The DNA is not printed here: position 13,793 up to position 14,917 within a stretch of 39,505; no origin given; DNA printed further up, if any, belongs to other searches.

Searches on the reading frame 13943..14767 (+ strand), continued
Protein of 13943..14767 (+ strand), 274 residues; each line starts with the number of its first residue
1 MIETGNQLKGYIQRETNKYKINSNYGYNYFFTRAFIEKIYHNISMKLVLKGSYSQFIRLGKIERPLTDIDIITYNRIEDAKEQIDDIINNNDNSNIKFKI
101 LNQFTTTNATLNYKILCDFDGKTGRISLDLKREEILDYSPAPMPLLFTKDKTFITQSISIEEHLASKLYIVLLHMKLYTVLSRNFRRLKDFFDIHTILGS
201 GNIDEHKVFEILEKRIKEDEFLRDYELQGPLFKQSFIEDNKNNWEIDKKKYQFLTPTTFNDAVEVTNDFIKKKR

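Call 48: predict_structure(alignment_id=A1)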
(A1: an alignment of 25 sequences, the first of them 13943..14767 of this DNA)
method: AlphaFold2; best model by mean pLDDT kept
length: 274 residues; sequences in the alignment: 25
mean_pLDDT: 91.7   pTM: 0.88
mean pLDDT of the five models: 91.7, 91.0, 90.9, 90.9, 90.7
residues with pLDDT >= 90: 213; 70-90: 53; 50-70: 8; < 50: 0
segments of 3 or more residues with pLDDT < 50: none
pLDDT, mean of each block of 10 residues (from residue 1): 91 96 96 95 90 95 94 93 93 85 92 96 96 90 96 95 95 87 87 94 91 90 69 90 96 95 94 75
secondary structure, 60 per line:
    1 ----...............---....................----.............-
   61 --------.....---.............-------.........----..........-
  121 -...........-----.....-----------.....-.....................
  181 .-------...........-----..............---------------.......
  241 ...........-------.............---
elements in order: H5-19 H23-42 E47-50 H51-59 E69-73 H77-89 E97-105 E110-119 E122-132 E138-142 E154-158 H160-181 H189-199 H205-218 H234-251 H259-271

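Call 50: fold_search(model_id=the predicted structure, library=pdb)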
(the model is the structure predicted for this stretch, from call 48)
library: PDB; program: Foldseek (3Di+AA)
matches with E <= 10: 1223; with E <= 0.001: 8
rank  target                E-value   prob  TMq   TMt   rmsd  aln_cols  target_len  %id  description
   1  6j7q                  1.2e-08  1.00  0.65  0.62   5.4       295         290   11  Crystal structure of toxin TglT (unusual type guanylyltransferase-like toxin, Rv1045) mutant S78A from Mycobacterium tub (released 2020-05-13)
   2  6j7n                  5.5e-08  1.00  0.66  0.63   5.2       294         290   12  Crystal structure of toxin TglT (unusual type guanylyltransferase-like toxin, Rv1045) mutant D82A co-expressed with TakA (released 2020-05-13)
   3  4ok0_B                3.2e-06  1.00  0.49  0.57   8.2       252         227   17  Crystal structure of putative nucleotidyltransferase from H. pylori (released 2014-04-09)
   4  4o8s                  5.3e-06  1.00  0.52  0.60   6.1       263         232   15  Crystal structure of JHP933 from Helicobacter pylori (released 2014-09-10)
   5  4ok0_A                9.7e-06  1.00  0.48  0.56   8.3       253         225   17  Crystal structure of putative nucleotidyltransferase from H. pylori (released 2014-04-09)
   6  4wqk                  4.9e-04  1.00  0.38  0.56   8.9       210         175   13  Crystal structure of aminoglycoside nucleotidylyltransferase ANT(2")-Ia, apo form (released 2014-11-12)
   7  5cfu                  7.1e-04  1.00  0.39  0.57   8.3       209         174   12  Crystal Structure of ANT(2")-Ia in complex with adenylyl-2"-tobramycin (released 2016-07-20)
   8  4xje                  8.9e-04  1.00  0.39  0.55   8.4       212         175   12  CRYSTAL STRUCTURE OF ANT(2") IN COMPLEX WITH AMP AND TOBRAMYCIN (released 2016-01-20)
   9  5cfs                  1.1e-03  1.00  0.40  0.57   8.0       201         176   13  Crystal Structure of ANT(2")-Ia in complex with AMPCPP and tobramycin (released 2016-03-16)
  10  5kqj_MODEL_1_A        2.7e-03  1.00  0.38  0.53   5.7       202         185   13  Solution Structure of Antibiotic-Resistance Factor ANT(2'')-Ia Reveals Substrate-Regulated Conformation Dynami (released 2017-07-12)
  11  4xul                  7.2e-03  0.35  0.19  0.16  18.3       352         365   11  Crystal structure of M. chilensis Mg662 protein complexed with GTP (released 2016-02-03)
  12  4fo1_A                1.1e-02  0.99  0.32  0.50  10.9       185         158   13  Crystal structure of lincosamide antibiotic adenylyltransferase LnuA, apo (released 2012-07-04)
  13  3wfq_G                1.9e-02  0.72  0.27  0.18  13.3       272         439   11  tRNA processing enzyme complex 1 (released 2014-01-01)
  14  4lzd                  2.2e-02  0.97  0.24  0.20   4.6       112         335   14  Human DNA polymerase mu- Apoenzyme (released 2014-02-05)
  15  7co8_A                2.7e-02  0.96  0.24  0.21   4.7       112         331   13  Ternary complex of DNA polymerase Mu with 2-nt gapped DNA (T:dGMPNPP) (released 2021-06-30)
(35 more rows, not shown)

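Call 52: search_protein_families(library=pfam, proteins=[L099:3-1124:+], max_evalue=0.001)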
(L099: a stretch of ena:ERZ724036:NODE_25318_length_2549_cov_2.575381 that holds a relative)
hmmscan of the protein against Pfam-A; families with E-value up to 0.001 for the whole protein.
L099:3-1124:+ (373 aa): 2 families
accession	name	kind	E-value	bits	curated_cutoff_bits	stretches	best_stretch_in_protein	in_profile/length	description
PF02518.31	HATPase_c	-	9.4e-22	78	26.4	1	251-364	2-109/111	Histidine kinase-, DNA gyrase B-, and HSP90-like ATPase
PF13589.12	HATPase_c_3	-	0.00053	20.5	25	0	262-330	10-77/137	Histidine kinase-, DNA gyrase B-, and HSP90-like ATPase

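Call 59: find_related_loci(query=A1, collection=metagenome_contigs, flank=5000)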
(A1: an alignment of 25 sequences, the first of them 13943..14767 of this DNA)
Query A1 (274 aa) in metagenome_contigs; peptide patterns used: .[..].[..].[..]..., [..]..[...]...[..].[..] (x = any residue, [..] = any of these).
536 stretches matched a pattern; 7 encode a relative of the query (tblastn E <= 1e-3); 7 distinct loci.
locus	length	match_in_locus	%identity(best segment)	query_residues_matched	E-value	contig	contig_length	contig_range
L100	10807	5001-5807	49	3-274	1e-79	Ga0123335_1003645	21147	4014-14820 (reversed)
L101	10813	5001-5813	47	2-274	2e-75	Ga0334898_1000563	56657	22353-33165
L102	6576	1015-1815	44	1-270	1e-75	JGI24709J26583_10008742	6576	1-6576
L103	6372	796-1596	44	1-270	2e-75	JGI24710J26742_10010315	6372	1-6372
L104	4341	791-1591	41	2-270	3e-68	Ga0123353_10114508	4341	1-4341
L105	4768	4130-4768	45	1-216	5e-61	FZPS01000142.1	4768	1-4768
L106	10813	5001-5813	49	1-274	2e-81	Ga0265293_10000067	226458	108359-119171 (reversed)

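Call 63: get_annotated_region(hit=H1, flank=5000)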
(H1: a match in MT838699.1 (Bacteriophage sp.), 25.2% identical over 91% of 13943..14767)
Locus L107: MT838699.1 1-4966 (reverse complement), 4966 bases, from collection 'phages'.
description: UNVERIFIED: Bacteriophage sp. clone scaffold_8452 genomic sequence.
organism: Bacteriophage sp. (NCBI taxid 38018)
taxonomy: Viruses
host: -; source: human fecal samples; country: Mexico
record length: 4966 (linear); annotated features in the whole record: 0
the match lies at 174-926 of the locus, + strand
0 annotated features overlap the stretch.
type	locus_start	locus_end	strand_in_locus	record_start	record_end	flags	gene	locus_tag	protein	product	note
